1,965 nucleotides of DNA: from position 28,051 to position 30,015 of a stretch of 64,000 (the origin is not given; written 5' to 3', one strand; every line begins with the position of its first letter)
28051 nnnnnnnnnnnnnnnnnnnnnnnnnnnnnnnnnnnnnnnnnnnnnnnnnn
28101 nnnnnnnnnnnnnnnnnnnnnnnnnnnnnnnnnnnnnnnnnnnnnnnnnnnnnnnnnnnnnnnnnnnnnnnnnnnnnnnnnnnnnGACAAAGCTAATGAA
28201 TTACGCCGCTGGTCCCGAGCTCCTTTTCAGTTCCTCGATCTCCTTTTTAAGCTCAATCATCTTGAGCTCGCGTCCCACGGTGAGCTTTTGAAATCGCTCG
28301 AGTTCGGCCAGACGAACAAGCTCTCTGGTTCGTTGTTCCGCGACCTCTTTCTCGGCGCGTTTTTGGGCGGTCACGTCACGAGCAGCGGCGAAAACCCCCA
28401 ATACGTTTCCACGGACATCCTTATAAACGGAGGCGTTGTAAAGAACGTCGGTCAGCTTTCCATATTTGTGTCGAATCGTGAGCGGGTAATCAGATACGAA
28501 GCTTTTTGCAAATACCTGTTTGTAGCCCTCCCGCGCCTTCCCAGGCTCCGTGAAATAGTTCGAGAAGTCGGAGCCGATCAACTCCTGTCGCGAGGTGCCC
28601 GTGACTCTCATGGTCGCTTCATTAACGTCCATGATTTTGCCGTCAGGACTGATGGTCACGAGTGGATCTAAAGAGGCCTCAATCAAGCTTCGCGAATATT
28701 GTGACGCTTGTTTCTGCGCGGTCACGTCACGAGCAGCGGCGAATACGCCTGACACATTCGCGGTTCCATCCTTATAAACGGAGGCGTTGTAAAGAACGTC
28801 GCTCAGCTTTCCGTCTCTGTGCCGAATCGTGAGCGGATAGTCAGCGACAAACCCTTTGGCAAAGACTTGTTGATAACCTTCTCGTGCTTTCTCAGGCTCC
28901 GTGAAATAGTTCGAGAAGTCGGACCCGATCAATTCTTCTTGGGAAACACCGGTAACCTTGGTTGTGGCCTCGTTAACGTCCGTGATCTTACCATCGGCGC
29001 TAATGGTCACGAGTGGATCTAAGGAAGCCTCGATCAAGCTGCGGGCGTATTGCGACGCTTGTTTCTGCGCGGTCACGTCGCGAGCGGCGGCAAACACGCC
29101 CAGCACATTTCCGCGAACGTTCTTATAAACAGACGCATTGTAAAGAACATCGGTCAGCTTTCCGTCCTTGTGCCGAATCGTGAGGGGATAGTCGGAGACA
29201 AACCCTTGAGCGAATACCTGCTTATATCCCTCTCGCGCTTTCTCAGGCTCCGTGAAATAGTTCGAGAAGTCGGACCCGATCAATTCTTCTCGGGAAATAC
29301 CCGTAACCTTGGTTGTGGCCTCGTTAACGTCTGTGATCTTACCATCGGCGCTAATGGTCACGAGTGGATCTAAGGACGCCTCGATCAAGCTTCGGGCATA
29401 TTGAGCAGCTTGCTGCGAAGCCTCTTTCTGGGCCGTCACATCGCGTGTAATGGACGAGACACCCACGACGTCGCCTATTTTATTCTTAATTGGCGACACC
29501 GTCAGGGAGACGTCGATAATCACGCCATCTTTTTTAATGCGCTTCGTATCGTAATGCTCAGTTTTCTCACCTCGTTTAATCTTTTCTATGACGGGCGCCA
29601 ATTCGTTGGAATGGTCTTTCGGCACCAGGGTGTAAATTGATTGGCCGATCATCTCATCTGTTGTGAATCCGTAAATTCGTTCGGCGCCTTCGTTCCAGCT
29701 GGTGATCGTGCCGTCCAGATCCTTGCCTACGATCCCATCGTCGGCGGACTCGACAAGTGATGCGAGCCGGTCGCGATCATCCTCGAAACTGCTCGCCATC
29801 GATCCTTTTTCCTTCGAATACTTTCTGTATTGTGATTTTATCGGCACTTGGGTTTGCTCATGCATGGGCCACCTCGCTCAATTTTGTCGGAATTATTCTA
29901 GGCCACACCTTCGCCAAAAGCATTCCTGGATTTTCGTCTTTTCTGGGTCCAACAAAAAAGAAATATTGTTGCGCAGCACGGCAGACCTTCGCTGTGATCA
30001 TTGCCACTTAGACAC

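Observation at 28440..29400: Three near-identical ~318-bp tandem repeats, each encoding a whole PAS domain, in a PAS-only protein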

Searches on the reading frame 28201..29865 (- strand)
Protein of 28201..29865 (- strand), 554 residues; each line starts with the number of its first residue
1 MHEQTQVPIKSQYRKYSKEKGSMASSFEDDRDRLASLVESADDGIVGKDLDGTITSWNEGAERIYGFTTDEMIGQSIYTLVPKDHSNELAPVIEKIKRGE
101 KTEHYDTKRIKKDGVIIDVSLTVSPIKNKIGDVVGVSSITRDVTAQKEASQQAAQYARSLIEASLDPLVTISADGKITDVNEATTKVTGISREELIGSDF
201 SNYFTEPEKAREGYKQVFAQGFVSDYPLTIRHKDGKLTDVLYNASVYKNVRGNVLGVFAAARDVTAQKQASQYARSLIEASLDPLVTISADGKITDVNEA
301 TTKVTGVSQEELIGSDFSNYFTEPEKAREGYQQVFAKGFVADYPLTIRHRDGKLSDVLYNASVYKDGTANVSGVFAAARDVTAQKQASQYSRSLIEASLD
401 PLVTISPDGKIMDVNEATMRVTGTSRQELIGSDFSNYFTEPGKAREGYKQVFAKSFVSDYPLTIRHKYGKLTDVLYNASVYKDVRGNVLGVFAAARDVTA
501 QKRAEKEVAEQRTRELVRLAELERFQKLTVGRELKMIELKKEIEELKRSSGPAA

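Call 5: search_protein_families(library=pfam, proteins=[window:28201-29865:-], max_evalue=0.01)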
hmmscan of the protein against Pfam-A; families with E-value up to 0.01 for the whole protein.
window:28201-29865:- (554 aa): 15 families
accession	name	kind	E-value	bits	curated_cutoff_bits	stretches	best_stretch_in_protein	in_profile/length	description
PF13426.13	PAS_9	-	7.8e-59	196.8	27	4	42-145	1-103/103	PAS domain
PF00989.32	PAS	-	4.7e-55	184.9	22.6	4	33-143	2-113/113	PAS fold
PF08448.16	PAS_4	-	1.6e-43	147.8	23.1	4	38-147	1-109/110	PAS fold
PF13188.13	PAS_8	-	1.6e-24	85.4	21.8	4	33-87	2-53/65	PAS domain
PF24820.1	Diguanyl_cycl_sensor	-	2.5e-24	85.7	28.1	3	277-337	1-59/109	Diguanylate cyclase-like sensor domain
PF08447.18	PAS_3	-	2.5e-23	82.6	25.6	2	55-138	2-87/89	PAS fold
PF14598.12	PAS_11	-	2.3e-06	28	25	0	48-97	8-57/109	PAS domain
PF16754.10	Pesticin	-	2.1e-05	25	25.8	0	189-252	44-107/156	Bacterial toxin homologue of phage lysozyme, C-term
PF22487.1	CRASP-2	-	3.9e-05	23.7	27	0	200-269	63-133/206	Complement regulator-acquiring surface protein 2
PF23227.1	HEAT_MROH2B_C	-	6.2e-05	22.8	27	0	264-318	46-100/304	MROH2B-like, HEAT repeats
PF02611.20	CDH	-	0.0014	18.7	25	0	175-218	42-85/224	CDP-diacylglycerol pyrophosphatase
PF15286.11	Bcl-2_3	-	0.002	19.3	25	0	214-264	41-91/126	Apoptosis regulator M11, B cell 2 leukaemia/lymphoma like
PF13596.12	PAS_10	-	0.0024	18.9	22.1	0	49-144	16-106/106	PAS domain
PF12282.15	GAF_PdtaS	-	0.0039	17.5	23.7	0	106-157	89-142/145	Histidine kinase PdtaS, GAF domain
PF02829.19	3H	-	0.0055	17.3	25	0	229-257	16-42/97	3H domain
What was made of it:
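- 29416..29778 (-): N-terminal PAS domain of a different subtype (aa 30-150); not part of the repeat. Best Pfam stretches are aa 33-147 (call 5).
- On PAS domain superfamily (Pfam PAS_9/PAS/PAS_4; TIGR00229): PAS_9 196.8 bits (cut-off 27), PAS 184.9 (22.6), four stretches (call 5).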

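Call 8: find_encoding_contigs(protein=window:28201-29865:-, flank=10000, max_places=6)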
Protein window:28201-29865:- (554 aa): no gene with exactly this product is on record in the collection.

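Call 10: find_homologous_proteins(query=window:28201-29865:-, max_evalue=1e-20)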
Query window:28201-29865:- (554 aa): 7999 proteins with E <= 1e-20 among 8000 candidates; the best 120 are listed.
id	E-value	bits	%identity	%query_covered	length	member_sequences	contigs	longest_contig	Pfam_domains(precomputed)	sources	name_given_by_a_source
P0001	0.0e+0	1830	73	85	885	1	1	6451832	PF13426.14,PF13188.14,PF24820.2,PF10957.14,PF10618.15,PF15286.12,PF00781.30,PF26101.1,PF08447.19,PF07345.17,PF08448.17,PF25978.1,PF03420.19,PF00989.32,PF14598.13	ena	-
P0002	0.0e+0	1813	73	85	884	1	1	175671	PF13426.14,PF13188.14,PF06941.18,PF24820.2,PF10957.14,PF10618.15,PF15286.12,PF00781.30,PF08447.19,PF07345.17,PF09884.17,PF08448.17,PF03420.19,PF00989.32,PF13652.12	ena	-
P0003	0.0e+0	1774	73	85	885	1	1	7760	PF13426.14,PF13188.14,PF06941.18,PF24820.2,PF10957.14,PF10618.15,PF08348.19,PF14896.13,PF15286.12,PF08447.19,PF07345.17,PF08448.17,PF25978.1,PF03420.19,PF00989.32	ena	-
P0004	0.0e+0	1693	68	85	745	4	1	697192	PF13426.14,PF13188.14,PF24820.2,PF10957.14,PF15286.12,PF08447.19,PF07345.17,PF08845.16,PF08448.17,PF25978.1,PF03420.19,PF00989.32,PF14598.13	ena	-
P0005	0.0e+0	1689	68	93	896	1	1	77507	PF08447.19,PF13426.14,PF21814.3,PF13188.14,PF07345.17,PF24820.2,PF08448.17,PF15286.12,PF16845.12,PF00989.32,PF14598.13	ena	-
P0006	0.0e+0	1674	67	96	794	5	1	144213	PF13426.14,PF13188.14,PF09390.18,PF24820.2,PF10957.14,PF10618.15,PF08348.19,PF15286.12,PF00781.30,PF08447.19,PF07345.17,PF08448.17,PF03420.19,PF16845.12,PF00989.32,PF14598.13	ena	-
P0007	0.0e+0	1658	73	85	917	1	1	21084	PF13596.13,PF08447.19,PF13426.14,PF13188.14,PF24820.2,PF08845.16,PF08448.17,PF15286.12,PF16845.12,PF00989.32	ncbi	-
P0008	0.0e+0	1655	67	86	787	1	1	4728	PF13426.14,PF13188.14,PF24820.2,PF10957.14,PF15286.12,PF15584.12,PF08447.19,PF07345.17,PF08845.16,PF08448.17,PF00989.32,PF14598.13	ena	-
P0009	0.0e+0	1645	64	88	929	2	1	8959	PF08447.19,PF13426.14,PF13188.14,PF24820.2,PF08845.16,PF08448.17,PF15286.12,PF00989.32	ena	-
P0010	0.0e+0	1636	65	97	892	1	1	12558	PF08447.19,PF13426.14,PF13188.14,PF07345.17,PF24820.2,PF14896.13,PF08448.17,PF03420.19,PF15286.12,PF00989.32,PF14598.13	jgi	jgi:PAS domain S-box-containing protein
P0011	0.0e+0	1626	72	85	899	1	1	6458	PF13426.14,PF13188.14,PF24820.2,PF08348.19,PF15286.12,PF13596.13,PF08447.19,PF07345.17,PF08845.16,PF08448.17,PF16845.12,PF00989.32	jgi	-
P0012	0.0e+0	1609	70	88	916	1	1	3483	PF08447.19,PF13426.14,PF13188.14,PF07345.17,PF24820.2,PF08448.17,PF15286.12,PF00989.32,PF14598.13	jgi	jgi:PAS domain S-box-containing protein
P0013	0.0e+0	1587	69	86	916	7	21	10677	PF08447.19,PF13426.14,PF13188.14,PF24820.2,PF08448.17,PF15286.12,PF00989.32,PF14598.13,PF12357.14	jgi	jgi:PAS domain S-box-containing protein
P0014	0.0e+0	1584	67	86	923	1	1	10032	PF13426.14,PF13188.14,PF24820.2,PF10957.14,PF15286.12,PF02829.20,PF08447.19,PF07345.17,PF08845.16,PF08448.17,PF00989.32,PF14598.13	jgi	jgi:PAS domain S-box-containing protein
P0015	0.0e+0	1582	74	85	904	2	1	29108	PF13426.14,PF13365.13,PF13188.14,PF24820.2,PF16916.12,PF08670.18,PF08348.19,PF15286.12,PF28347.1,PF13596.13,PF08447.19,PF07345.17,PF08448.17,PF16845.12,PF00989.32,PF14598.13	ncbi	-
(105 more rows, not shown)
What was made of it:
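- More than 8000 homologues (call 10).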

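Call 11: find_related_loci(query=window:28201-29865:-, collection=genome_contigs, flank=6000)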
Query window:28201-29865:- (554 aa) in genome_contigs; peptide patterns used: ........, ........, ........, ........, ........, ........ (x = any residue, [..] = any of these).
600 stretches matched a pattern (row limit reached: there are more); 537 encode a relative of the query (tblastn E <= 1e-3); the best 80 are kept; 80 distinct loci.
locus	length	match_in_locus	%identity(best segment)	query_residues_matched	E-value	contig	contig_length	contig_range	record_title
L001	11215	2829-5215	83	19-551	0e+0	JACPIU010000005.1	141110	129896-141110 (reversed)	MAG: Bdellovibrio sp. isolate NC_groundwater_449_Ag_S-0.1um_43_11 S35_SO-1_scaffold_24586, whole genome shotgun sequence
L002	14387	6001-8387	82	19-551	0e+0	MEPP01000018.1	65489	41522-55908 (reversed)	MAG: Bdellovibrionales bacterium GWA2_49_15 gwa2_scaffold_400, whole genome shotgun sequence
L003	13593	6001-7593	76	27-550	0e+0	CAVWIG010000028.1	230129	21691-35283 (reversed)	MAG: Methanotrichaceae archaeon isolate MFD01476.bin.3.39 genome assembly, contig: contig_25372, whole genome shotgun se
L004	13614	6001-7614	73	18-548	0e+0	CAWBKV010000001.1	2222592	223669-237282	MAG: Methanotrichaceae archaeon isolate MFD04492.bin.1.23 genome assembly, contig: contig_4898, whole genome shotgun seq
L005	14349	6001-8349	73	9-551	0e+0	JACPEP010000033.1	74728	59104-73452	MAG: Chloroflexi bacterium isolate NC_groundwater_338_Ag_B-0.1um_58_18 GD18-4_B1_scaffold_1362153, whole genome shotgun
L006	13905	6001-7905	74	34-551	0e+0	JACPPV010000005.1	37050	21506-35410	MAG: Chloroflexi bacterium isolate NC_groundwater_636_Ag_B-0.1um_54_266 B_1_S1_Biohub_coassembly_k141_510039, whole geno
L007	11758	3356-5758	72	9-548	0e+0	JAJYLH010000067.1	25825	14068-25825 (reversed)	MAG: Myxococcales bacterium isolate DBS2-1.bin68 NODE_3272_length_25825_cov_4.231458, whole genome shotgun sequence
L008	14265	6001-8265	73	34-548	0e+0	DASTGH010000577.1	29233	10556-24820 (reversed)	MAG TPA_asm: Anaeromyxobacteraceae bacterium isolate SMAG_U25 k141_168801, whole genome shotgun sequence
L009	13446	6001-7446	70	34-512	0e+0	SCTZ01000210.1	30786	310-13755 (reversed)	MAG: Chloroflexota bacterium isolate FW602_bin.16 FW602_bin.16-105243, whole genome shotgun sequence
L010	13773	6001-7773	72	28-506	0e+0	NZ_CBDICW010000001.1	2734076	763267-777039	MAG: Mucilaginibacter sp. isolate 32b07990-0436-4a5b-a5cd-9881eec28050 contig_1, whole genome shotgun sequence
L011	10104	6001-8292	65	16-548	0e+0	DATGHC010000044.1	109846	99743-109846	MAG TPA_asm: Candidatus Acidiferrales bacterium isolate SMAG_U9770 k141_2046110, whole genome shotgun sequence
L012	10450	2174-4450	74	34-552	0e+0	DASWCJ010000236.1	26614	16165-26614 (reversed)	MAG TPA_asm: Anaeromyxobacter sp. isolate SMAG_U2706 k141_1730831, whole genome shotgun sequence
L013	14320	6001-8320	70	26-547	0e+0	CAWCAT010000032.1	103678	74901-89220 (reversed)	MAG: Bryobacteraceae bacterium isolate MFD03899.bin.2.143 genome assembly, contig: contig_48533, whole genome shotgun se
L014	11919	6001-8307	69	34-547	0e+0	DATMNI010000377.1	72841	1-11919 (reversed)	MAG TPA_asm: Candidatus Acidiferrales bacterium isolate SMAG_U12846 k141_3032693, whole genome shotgun sequence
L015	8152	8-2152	69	14-548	0e+0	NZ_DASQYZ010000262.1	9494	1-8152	MAG: Oligoflexus sp. isolate SMAG_U11078 k141_231908, whole genome shotgun sequence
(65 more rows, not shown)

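Call 20: search_protein_families(library=ncbifam, proteins=[window:28201-29865:-], max_evalue=1)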
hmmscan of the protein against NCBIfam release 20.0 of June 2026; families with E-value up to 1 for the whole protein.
window:28201-29865:- (554 aa): 35 families (the best 25 are shown)
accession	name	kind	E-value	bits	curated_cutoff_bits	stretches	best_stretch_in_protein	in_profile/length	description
TIGR00229.1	sensory_box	domain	4.1e-86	285.5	22.9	4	30-152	3-125/126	PAS domain S-box protein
NF008468.0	PRK11360.1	equivalog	4.3e-55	187.2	646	4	22-158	258-392/616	two-component system sensor histidine kinase AtoS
NF047874.1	MASE3_PAS_HK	subfamily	1.1e-27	97.1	560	4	13-153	246-385/655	MASE3 domain-containing sensor histidine kinase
TIGR02040.1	PpsR-CrtJ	equivalog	3.5e-23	82.4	275.4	3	259-503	120-366/442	transcriptional regulator PpsR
NF052574.1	HisKinEspCMyxo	equivalog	1.5e-22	79.6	1200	4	172-270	305-404/785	serine histidine kinase EspC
NF007298.0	PRK09776.1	equivalog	1.6e-22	79.3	1135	4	28-156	551-683/1111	diguanylate cyclase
NF008302.0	PRK11091.1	equivalog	2.1e-21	75.8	838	4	146-271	147-273/779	aerobic respiration two-component sensor histidine kinase ArcB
NF045675.1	PhdiestaseDibA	equivalog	9.2e-21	73.8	980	4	145-277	68-202/623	phosphodiesterase DibA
NF052573.1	HisKinEspAMyxo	equivalog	1.3e-17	63.1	1400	4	28-148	250-370/755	serine histidine kinase EspA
NF041777.1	sens_FixL_Rhizob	equivalog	1.7e-17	63.2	850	4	26-128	117-223/485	sensor protein FixL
NF033092.0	HK_WalK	equivalog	2.9e-16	59.2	725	2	25-154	251-373/594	cell wall metabolism sensor histidine kinase WalK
NF046044.1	PnpS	equivalog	3.4e-16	59.3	400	4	10-151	33-168/390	two-component system histidine kinase PnpS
NF008467.0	PRK11359.1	equivalog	3e-15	55.3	857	2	53-215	33-196/800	oxygen-sensing cyclic-di-GMP phosphodiesterase DosP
NF053781.1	cdiGMPphdstlr2612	equivalog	5.3e-14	50.9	1600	3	17-149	138-270/1268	Tlr1612 family c-di-GMP phosphodiesterase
NF041552.1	TF_PrdR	equivalog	8.3e-13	47.5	795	1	25-153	127-244/577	sigma-54 dependent transcriptional regulator PrdR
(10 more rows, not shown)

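Call 26: find_encoding_contigs(protein=window:28201-29799:-, flank=10000, max_places=4)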
Protein window:28201-29799:- (532 aa): no gene with exactly this product is on record in the collection.
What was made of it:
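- Tried and rejected: Exact look-up of the PAS protein (both candidate starts) found nothing (calls 8, 26), because the only deposited copy differs inside unit 3.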

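Call 50: predict_structure(alignment_id=A3)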
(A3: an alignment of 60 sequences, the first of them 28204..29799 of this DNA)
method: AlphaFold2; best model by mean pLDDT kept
length: 532 residues; sequences in the alignment: 60
mean_pLDDT: 84.5   pTM: 0.39
mean pLDDT of the five models: 84.5, 83.4, 82.1, 81.3, 81.1
residues with pLDDT >= 90: 221; 70-90: 251; 50-70: 40; < 50: 20
segments of 3 or more residues with pLDDT < 50: 250-259, 370-372
pLDDT, mean of each block of 10 residues (from residue 1): 70 86 95 97 97 95 88 92 93 95 94 95 76 53 79 89 88 92 92 88 89 87 82 85 63 45 87 88 90 92 91 86 90 87 79 83 57 63 91 90 93 94 92 89 93 87 77 86 82 83 79 82 72 46
secondary structure, 60 per line:
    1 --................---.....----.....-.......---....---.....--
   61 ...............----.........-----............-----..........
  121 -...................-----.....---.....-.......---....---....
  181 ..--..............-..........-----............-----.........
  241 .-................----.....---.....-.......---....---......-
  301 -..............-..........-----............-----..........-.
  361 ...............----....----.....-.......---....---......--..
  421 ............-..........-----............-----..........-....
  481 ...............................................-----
elements in order: H3-18 E22-26 E31-35 H37-43 H47-50 H55-58 H61-75 E80-88 E94-105 E111-120 H122-140 E146-150 E154-158 H160-166 H170-173 H178-181 H185-198 E200-209 E215-226 E232-241 H243-258 E263-267 E271-275 H277-283 H287-290 H295-298 H302-315 E317-326 E332-343 E349-358 H360-375 E380-383 E388-392 H394-400 H404-407 H412-415 H419-432 E434-443 E449-460 E466-475 H477-527
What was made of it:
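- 28201..29865 (-): Gene for the PAS-only protein. It is 554 aa from ATG 29865 (GAGGTG 4 nt upstream), or 532 aa from ATG 29799, which is the start used in the NCBI MAG gene call. The stop codon is 28201-28203. AF2 mean pLDDT 84.5 (call 50).
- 28204..28383 (-): C-terminal helical tail (aa 495-554). The nearly invariant core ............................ is at 28225-28308. AF2 single helix 477-527 (call 50).
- On PAS domain superfamily: The AF2 model has four beta/alpha modules with block pLDDT about 85-97 (call 50).
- Checked: Each unit is one complete PAS domain: Pfam PAS_9/PAS/PAS_4 match four stretches (call 5), and the AF2 model shows four PAS folds (call 50). The C-terminus is one long helix, model residues 477-527 (call 50).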
